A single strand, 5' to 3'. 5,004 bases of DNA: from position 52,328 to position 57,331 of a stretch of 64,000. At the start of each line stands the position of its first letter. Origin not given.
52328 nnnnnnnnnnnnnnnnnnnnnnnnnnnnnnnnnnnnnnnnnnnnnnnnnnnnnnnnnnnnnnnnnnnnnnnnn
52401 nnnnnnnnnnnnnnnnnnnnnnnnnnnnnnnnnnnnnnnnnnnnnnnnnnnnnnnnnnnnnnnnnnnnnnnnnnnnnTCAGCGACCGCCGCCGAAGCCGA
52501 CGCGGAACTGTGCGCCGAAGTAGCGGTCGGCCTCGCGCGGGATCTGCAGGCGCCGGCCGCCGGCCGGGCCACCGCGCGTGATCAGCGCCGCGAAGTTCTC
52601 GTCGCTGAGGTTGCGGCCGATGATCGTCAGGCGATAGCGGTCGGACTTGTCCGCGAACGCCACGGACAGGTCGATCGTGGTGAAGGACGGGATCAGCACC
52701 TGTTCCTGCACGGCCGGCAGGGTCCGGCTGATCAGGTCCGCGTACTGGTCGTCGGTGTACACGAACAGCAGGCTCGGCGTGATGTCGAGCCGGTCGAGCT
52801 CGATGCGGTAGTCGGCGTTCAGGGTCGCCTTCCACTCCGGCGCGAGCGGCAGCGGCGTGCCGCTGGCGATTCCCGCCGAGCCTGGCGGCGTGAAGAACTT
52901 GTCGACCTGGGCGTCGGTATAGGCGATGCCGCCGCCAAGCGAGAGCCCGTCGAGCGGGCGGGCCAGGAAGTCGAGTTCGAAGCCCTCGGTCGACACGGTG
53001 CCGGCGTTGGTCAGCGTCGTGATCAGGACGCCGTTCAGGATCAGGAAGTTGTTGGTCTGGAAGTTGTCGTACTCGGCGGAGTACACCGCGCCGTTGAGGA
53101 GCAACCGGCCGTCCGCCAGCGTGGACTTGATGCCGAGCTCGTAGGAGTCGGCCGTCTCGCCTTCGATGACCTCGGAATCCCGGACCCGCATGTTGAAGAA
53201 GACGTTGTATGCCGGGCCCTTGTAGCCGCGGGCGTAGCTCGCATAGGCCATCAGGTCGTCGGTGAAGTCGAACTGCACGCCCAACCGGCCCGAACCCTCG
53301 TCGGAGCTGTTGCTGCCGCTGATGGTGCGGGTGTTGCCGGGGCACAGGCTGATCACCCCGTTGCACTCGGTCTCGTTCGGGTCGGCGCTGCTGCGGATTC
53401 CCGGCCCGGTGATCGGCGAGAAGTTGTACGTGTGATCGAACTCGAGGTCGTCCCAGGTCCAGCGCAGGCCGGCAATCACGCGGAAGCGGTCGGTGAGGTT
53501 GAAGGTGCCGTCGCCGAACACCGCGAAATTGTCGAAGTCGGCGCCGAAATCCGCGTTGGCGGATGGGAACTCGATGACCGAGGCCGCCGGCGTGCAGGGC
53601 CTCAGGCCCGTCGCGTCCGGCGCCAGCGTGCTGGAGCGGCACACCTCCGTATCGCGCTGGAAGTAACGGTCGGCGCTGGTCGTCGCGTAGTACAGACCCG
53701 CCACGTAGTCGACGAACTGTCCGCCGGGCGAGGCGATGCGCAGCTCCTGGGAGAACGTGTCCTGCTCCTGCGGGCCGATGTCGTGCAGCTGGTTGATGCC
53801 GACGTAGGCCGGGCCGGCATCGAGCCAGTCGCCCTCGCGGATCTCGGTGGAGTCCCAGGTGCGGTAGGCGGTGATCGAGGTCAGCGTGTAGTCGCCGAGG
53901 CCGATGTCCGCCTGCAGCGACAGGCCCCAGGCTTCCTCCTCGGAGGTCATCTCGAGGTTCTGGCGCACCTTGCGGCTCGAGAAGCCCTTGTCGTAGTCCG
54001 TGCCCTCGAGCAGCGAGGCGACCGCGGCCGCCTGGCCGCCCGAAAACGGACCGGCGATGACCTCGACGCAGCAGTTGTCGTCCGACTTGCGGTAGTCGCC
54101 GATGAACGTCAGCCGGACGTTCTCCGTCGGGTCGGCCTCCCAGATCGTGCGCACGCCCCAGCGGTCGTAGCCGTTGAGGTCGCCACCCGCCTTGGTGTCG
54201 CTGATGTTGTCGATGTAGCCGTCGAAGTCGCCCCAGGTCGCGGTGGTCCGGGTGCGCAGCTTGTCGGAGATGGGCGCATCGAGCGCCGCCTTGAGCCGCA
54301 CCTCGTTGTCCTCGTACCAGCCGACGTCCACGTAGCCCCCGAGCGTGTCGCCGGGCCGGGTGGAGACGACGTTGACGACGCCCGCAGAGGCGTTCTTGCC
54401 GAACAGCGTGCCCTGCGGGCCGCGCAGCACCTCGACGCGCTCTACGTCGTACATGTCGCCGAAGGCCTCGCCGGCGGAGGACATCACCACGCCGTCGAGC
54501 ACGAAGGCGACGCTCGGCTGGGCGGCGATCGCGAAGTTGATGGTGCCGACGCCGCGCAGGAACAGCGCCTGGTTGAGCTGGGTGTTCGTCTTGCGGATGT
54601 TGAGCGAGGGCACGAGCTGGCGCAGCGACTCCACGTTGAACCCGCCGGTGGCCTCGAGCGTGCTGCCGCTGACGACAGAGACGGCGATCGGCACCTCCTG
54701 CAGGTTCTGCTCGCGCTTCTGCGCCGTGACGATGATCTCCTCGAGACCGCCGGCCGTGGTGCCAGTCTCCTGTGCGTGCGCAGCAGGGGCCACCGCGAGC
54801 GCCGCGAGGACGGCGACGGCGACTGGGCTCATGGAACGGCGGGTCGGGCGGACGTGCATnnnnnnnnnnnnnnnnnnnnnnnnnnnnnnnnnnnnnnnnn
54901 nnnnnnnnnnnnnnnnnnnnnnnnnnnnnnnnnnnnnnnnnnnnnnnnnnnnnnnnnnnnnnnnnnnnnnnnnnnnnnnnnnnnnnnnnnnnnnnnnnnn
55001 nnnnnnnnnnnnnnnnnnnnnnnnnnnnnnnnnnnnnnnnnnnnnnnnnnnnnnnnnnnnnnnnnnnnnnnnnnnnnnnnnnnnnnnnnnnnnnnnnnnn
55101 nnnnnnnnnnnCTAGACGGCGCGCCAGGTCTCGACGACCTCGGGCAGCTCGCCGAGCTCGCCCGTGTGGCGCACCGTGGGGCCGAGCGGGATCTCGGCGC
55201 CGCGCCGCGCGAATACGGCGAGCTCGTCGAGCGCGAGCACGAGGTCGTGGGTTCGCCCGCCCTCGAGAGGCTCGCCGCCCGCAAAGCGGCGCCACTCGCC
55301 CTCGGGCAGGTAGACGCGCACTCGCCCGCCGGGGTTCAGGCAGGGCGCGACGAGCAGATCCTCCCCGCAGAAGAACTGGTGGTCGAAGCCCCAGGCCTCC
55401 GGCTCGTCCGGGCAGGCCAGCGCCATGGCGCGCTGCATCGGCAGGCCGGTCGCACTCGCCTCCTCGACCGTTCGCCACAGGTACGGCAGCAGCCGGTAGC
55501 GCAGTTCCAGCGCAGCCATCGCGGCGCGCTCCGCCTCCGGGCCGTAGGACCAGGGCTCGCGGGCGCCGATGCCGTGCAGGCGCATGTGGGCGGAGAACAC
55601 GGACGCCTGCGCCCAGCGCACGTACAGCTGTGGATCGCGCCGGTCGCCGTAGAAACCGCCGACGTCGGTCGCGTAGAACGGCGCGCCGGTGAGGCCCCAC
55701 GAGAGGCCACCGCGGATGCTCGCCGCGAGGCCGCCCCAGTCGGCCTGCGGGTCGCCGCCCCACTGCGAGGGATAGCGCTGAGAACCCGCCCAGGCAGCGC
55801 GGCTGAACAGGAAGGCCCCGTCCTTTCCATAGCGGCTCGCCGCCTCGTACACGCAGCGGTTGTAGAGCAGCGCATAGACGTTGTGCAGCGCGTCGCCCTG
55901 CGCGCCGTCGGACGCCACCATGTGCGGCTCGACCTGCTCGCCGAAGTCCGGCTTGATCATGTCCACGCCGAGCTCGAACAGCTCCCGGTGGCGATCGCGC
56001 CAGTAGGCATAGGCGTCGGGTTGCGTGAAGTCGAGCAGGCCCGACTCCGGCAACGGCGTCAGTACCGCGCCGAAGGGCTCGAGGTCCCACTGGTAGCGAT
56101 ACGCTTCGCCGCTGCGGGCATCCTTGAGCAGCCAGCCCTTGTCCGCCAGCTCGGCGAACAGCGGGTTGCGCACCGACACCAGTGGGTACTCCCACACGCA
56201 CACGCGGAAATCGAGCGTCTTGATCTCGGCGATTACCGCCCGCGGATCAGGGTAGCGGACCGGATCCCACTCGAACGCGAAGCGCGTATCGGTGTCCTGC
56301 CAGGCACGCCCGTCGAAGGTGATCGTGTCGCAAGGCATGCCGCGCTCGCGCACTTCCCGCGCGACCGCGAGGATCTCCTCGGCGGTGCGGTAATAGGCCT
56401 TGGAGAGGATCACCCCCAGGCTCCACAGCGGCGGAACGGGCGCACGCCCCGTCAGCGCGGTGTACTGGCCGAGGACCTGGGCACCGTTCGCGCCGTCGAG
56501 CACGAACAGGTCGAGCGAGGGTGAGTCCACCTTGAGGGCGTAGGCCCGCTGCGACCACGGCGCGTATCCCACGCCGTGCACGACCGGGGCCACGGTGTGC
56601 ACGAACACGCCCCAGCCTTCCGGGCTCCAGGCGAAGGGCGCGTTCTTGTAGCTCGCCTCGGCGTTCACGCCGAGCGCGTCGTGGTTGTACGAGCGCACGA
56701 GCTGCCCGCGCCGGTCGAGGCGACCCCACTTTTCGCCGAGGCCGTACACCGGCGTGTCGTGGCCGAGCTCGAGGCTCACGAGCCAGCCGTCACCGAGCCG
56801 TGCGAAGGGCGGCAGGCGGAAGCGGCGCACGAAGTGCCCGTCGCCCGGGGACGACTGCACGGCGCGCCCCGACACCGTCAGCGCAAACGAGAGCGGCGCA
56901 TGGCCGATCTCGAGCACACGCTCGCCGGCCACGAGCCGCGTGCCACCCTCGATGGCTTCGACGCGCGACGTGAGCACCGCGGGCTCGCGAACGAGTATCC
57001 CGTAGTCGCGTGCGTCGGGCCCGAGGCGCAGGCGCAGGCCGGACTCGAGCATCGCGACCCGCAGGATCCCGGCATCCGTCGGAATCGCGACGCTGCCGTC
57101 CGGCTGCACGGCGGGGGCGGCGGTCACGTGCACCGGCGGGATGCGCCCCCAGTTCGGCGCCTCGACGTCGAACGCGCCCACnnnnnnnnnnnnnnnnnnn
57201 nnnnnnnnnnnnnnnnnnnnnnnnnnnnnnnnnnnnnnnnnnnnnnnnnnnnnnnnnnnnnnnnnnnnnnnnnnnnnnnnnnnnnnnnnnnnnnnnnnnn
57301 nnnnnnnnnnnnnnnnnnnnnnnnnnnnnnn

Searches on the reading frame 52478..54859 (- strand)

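Call 3: search_protein_families(library=pfam, proteins=[window:52478-54859:-])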
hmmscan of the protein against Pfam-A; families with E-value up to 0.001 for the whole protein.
window:52478-54859:- (793 aa): 3 families
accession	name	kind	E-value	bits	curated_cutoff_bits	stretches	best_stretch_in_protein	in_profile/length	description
PF00593.30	TonB_dep_Rec_b-barrel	-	4.6e-45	155.7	27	1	299-751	51-436/436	TonB dependent receptor-like, beta-barrel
PF07715.20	Plug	-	2.1e-17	64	23.9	1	53-161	2-107/107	TonB-dependent Receptor Plug Domain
PF13505.12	OMP_b-brl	-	0.00055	20.6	28.7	0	434-546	76-154/175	Outer membrane protein beta-barrel domain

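Call 4: search_protein_families(library=ncbifam, proteins=[window:52478-54859:-])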
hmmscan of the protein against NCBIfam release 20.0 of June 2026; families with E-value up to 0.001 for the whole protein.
window:52478-54859:- (793 aa): 28 families (the best 25 are shown)
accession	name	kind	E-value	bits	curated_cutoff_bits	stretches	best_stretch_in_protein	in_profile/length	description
TIGR01783.1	TonB-siderophor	subfamily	4.2e-50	171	223.5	2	515-765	401-629/649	TonB-dependent siderophore receptor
TIGR01785.1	TonB-hemin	subfamily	1.8e-28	99.4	316.85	2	439-759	360-657/677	TonB-dependent heme/hemoglobin receptor family protein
TIGR01779.1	TonB-B12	equivalog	1.8e-21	76.3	599.7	1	15-231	6-219/614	TonB-dependent vitamin B12 receptor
NF053590.1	TonB_dep_TOL0244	equivalog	9.5e-21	74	645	2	39-209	10-181/604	TOL_0244 family TonB-dependent receptor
NF010651.0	PRK14050.1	equivalog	9.1e-17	60.4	884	2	29-199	52-218/730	TonB-dependent siderophore receptor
NF049960.1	siderphRecptFauA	equivalog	3.9e-15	55.3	900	2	10-220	31-237/727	TonB-dependent alcaligin siderophore receptor FauA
NF007465.0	PRK10044.1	equivalog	2.3e-14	52.5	803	1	24-170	47-190/726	ferrichrome porin FhuA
TIGR04056.1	OMP_RagA_SusC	subfamily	1.4e-13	50.2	368.25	1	39-171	78-207/981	SusC/RagA family TonB-linked outer membrane protein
NF007349.0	PRK09840.1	equivalog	1.8e-13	49.4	686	2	436-653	439-642/760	catecholate siderophore receptor Fiu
TIGR01786.1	TonB-hemlactrns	subfamily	2.5e-13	49.3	323.75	2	443-736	391-667/719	TonB-dependent hemoglobin/transferrin/lactoferrin family receptor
NF007447.0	PRK10003.1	equivalog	7.1e-13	47.7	666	2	50-224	73-244/727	ferric-rhodotorulic acid/ferric-coprogen receptor FhuE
NF010650.0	PRK14049.1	equivalog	2.7e-12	45.7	904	2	135-258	156-271/729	ferrioxamine B receptor precursor protein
NF010010.0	PRK13483.1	equivalog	5.3e-12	44.5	927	1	12-168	6-164/660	ligand-gated channel protein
NF007926.1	PRK10641.1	equivalog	1.9e-11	43.3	836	1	17-215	7-200/617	TonB-dependent vitamin B12 receptor BtuB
NF041535.1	TonB_rec_PqqU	equivalog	2e-10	39.7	1200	1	44-167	2-130/676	TonB-dependent receptor PqqU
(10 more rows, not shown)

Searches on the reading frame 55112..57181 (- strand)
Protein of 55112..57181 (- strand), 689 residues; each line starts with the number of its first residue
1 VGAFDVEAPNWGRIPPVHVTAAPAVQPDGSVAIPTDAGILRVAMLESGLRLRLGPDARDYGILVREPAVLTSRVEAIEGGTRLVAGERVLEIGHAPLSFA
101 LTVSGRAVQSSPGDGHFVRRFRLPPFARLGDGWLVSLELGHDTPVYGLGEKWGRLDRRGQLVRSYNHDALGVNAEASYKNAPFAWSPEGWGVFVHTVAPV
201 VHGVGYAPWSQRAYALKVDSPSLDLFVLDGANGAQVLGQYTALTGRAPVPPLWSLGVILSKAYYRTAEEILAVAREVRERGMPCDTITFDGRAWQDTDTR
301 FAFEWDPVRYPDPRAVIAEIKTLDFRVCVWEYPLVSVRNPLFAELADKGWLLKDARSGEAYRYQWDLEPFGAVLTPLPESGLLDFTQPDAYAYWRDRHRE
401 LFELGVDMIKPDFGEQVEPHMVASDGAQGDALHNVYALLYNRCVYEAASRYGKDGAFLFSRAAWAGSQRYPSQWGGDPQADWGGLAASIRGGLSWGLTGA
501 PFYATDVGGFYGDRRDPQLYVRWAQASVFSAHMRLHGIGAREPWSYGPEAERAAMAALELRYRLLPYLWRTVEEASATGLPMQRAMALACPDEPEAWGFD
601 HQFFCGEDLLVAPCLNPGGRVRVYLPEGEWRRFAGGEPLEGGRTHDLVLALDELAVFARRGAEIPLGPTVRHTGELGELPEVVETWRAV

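Call 3: search_protein_families(library=pfam, proteins=[window:55112-57181:-])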
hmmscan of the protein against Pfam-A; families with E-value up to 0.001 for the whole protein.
window:55112-57181:- (689 aa): 3 families
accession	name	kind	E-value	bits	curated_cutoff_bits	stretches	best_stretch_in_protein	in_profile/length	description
PF01055.32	Glyco_hydro_31_2nd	-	2.5e-84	283.9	23.5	1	248-569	2-326/328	Glycosyl hydrolases family 31 TIM-barrel domain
PF21365.3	Glyco_hydro_31_3rd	-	1.1e-17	64.7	24.4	1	579-662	1-85/87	Glycosyl hydrolase family 31 C-terminal domain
PF13802.12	Gal_mutarotas_2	-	7.7e-16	59.3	27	1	55-200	23-181/184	Glycosyl hydrolase 31 N-terminal galactose mutarotase-like domain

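Call 4: search_protein_families(library=ncbifam, proteins=[window:55112-57181:-])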
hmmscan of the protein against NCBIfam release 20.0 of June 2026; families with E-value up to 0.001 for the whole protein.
window:55112-57181:- (689 aa): 3 families
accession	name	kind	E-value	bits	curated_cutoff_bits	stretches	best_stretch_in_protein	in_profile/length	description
NF007940.0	PRK10658.1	equivalog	2.2e-127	426.5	606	1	136-669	152-673/771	alpha-xylosidase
NF040948.1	alpha_gluc_MalA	equivalog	2.7e-67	227.5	800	2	424-667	361-609/627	alpha-glucosidase MalA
NF007746.0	PRK10426.1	equivalog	9.7e-61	206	553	1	216-663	216-669/683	alpha-glucosidase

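Call 16: search_solved_structures(query=window:55112-57181:-, max_evalue=1e-20, show_alignments=0)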
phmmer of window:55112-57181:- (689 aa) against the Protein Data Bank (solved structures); distinct sequences matched with E-value up to 1e-20: 65 (the best 60 are shown).
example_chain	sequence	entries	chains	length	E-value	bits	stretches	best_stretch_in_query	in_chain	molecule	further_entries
1we5_A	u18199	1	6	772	3.1e-103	349.7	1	136-667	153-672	Putative family 31 glucosidase yicI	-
2f2h_A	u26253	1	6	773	3.2e-103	349.7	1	136-667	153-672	Putative family 31 glucosidase yicI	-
1xsi_A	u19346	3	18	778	3.2e-103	349.7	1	136-667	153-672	Putative family 31 glucosidase yicI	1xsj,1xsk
5f7c_A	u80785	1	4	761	1.3e-100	341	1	136-669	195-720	Alpha-glucosidase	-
8t7z_A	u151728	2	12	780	2.4e-100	340.2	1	136-667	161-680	Alpha-glucosidase yicI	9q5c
6jr6_A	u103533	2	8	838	1.2e-78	268.5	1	139-677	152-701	Candidate alpha-glycosidase Glycoside hydrolase family 31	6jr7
6jr8_A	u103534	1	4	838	1.3e-77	265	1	139-677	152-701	Candidate alpha-glycosidase Glycoside hydrolase family 31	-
9kz6_A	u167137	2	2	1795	5.7e-61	210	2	430-666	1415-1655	Maltase-glucoamylase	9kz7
5zn6_A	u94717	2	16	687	3.6e-56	194.2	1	177-552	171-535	Alpha-xylosidase MeXyl31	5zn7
5i0d_A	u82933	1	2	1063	3.2e-49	171.2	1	142-669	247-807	Lmo2446 protein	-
4kmq_A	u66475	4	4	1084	3.4e-49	171.1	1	142-669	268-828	Lmo2446 protein | Alpha-xylosidase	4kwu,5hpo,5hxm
8d43_A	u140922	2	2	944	4.8e-49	170.6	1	219-675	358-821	Neutral alpha-glucosidase AB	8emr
5f7u_A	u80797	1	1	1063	1.2e-48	169.3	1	142-669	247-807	Cycloalternan-forming enzyme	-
7kbj_A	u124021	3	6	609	9.7e-48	166.3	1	219-674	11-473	Neutral alpha-glucosidase AB Trypsin-cleaved Fragment #3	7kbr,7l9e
5ief_A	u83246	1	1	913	1.1e-47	166.1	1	217-674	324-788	Neutral alpha-glucosidase AB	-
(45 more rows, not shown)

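Call 46: search_solved_structures(query=window:55112-57181:-, max_evalue=1e-90, show_alignments=1)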
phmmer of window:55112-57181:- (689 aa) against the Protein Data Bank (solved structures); distinct sequences matched with E-value up to 1e-90: 5.
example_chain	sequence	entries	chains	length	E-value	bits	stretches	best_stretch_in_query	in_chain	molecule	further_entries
1we5_A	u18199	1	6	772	3.1e-103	349.7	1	136-667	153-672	Putative family 31 glucosidase yicI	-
2f2h_A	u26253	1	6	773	3.2e-103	349.7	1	136-667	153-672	Putative family 31 glucosidase yicI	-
1xsi_A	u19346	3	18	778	3.2e-103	349.7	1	136-667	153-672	Putative family 31 glucosidase yicI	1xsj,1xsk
5f7c_A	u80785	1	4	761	1.3e-100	341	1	136-669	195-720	Alpha-glucosidase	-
8t7z_A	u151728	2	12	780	2.4e-100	340.2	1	136-667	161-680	Alpha-glucosidase yicI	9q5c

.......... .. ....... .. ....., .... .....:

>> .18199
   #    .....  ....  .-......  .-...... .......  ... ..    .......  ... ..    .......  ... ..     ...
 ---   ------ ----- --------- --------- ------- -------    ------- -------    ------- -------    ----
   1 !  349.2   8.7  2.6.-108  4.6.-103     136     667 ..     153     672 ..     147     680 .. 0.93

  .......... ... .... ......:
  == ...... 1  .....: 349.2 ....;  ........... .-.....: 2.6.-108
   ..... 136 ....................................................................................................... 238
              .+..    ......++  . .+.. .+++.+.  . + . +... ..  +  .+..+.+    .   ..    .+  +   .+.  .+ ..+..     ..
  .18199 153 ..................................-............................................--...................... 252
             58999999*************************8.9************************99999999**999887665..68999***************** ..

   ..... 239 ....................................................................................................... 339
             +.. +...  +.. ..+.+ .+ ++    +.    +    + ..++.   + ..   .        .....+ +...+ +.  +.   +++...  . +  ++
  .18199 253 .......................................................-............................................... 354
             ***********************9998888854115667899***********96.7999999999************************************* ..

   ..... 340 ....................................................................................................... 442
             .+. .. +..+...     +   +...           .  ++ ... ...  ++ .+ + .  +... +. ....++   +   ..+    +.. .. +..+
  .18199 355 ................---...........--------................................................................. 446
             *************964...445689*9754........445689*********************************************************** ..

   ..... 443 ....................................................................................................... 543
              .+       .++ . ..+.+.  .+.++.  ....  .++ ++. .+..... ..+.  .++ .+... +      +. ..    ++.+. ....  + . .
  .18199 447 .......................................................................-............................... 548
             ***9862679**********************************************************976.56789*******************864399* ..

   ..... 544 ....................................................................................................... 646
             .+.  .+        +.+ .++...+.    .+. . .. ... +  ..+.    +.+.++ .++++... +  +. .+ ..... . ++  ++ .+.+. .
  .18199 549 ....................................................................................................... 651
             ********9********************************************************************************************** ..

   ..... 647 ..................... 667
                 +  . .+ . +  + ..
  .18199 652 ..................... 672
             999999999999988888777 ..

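Call 65: search_dna_similar(query=window:55112-57181:-, collection=plasmids, mode=protein, max_rows=30)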
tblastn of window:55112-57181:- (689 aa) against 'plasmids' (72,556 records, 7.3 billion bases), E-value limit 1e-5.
Records with a match: 224; places in all: 260; records where one place covers at least 80% of the query: 61.
Best place of each record, by identity: <60% 224.
By first word of the organism name: Thermus 23; Rahnella 11; Roseomonas 10; Escherichia 9; Azospirillum 9; Novosphingobium 9; Rhizobium 8; Streptomyces 6; Klebsiella 6; Clavibacter 5; and 65 more.
By predicted mobility (MOB-suite, as given by PLSDB): non-mobilizable 187; mobilizable 19; conjugative 18.
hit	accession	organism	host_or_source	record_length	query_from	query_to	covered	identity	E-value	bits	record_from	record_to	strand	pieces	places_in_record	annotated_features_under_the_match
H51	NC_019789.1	Deinococcus peraridilitoris DSM 19664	-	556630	32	683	95%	49.7%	0e+0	625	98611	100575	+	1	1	TIM-barrel domain-containing protein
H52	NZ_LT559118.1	Nonomuraea gerenzanensis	-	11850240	46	666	90%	37.6%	2e-100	345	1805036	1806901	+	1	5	none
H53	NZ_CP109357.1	Streptomyces sp. NBC_01562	-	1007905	2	667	97%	33.9%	5e-93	323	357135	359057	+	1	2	record has no annotation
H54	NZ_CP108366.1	Streptomyces sp. NBC_01340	-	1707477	2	667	97%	33.9%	5e-93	323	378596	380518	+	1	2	none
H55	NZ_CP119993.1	Halomarina sp. PSR21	cell culture,saline soil from Tarim ...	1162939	64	666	88%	36.9%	2e-106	363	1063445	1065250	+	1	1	record has no annotation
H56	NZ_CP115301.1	Streptomyces camelliae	microorganism,rhizosphere soil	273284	61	667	88%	35.4%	3e-91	318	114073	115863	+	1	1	yicI: alpha-xylosidase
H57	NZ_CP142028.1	Haloarcula sp. GH36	cell culture,inland salt lake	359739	135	665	77%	39.5%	7e-107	364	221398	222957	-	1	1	yicI: alpha-xylosidase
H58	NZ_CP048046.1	Clavibacter capsici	Pepper,cell culture,Stem of infected ...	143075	61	667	88%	34.4%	4e-84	298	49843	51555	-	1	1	yicI: alpha-xylosidase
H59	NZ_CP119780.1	Haloarcula litorea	cell culture,sediment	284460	135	665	77%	39.1%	6e-106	361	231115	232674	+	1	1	yicI: alpha-xylosidase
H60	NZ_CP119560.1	Haloarcula halophila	cell culture,sediment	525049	135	665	77%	39.1%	8e-106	361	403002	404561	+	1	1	yicI: alpha-xylosidase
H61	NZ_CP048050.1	Clavibacter capsici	Pepper,cell culture,Stem of infected ...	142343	61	667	88%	34.2%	9e-84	296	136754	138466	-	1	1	yicI: alpha-xylosidase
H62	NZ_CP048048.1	Clavibacter capsici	Pepper,cell culture,Stem of infected ...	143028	61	667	88%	34.2%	9e-84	296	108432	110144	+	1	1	yicI: alpha-xylosidase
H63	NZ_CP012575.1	Clavibacter capsici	pepper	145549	61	667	88%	34.2%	9e-84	296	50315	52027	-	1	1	yicI: alpha-xylosidase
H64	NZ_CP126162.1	Haloarcula pelagica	cell culture,sediment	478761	135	665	77%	38.7%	2e-103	354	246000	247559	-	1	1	yicI: alpha-xylosidase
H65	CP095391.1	Natribaculum breve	cell culture,saline soil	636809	137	665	77%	38.9%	2e-104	357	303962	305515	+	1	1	none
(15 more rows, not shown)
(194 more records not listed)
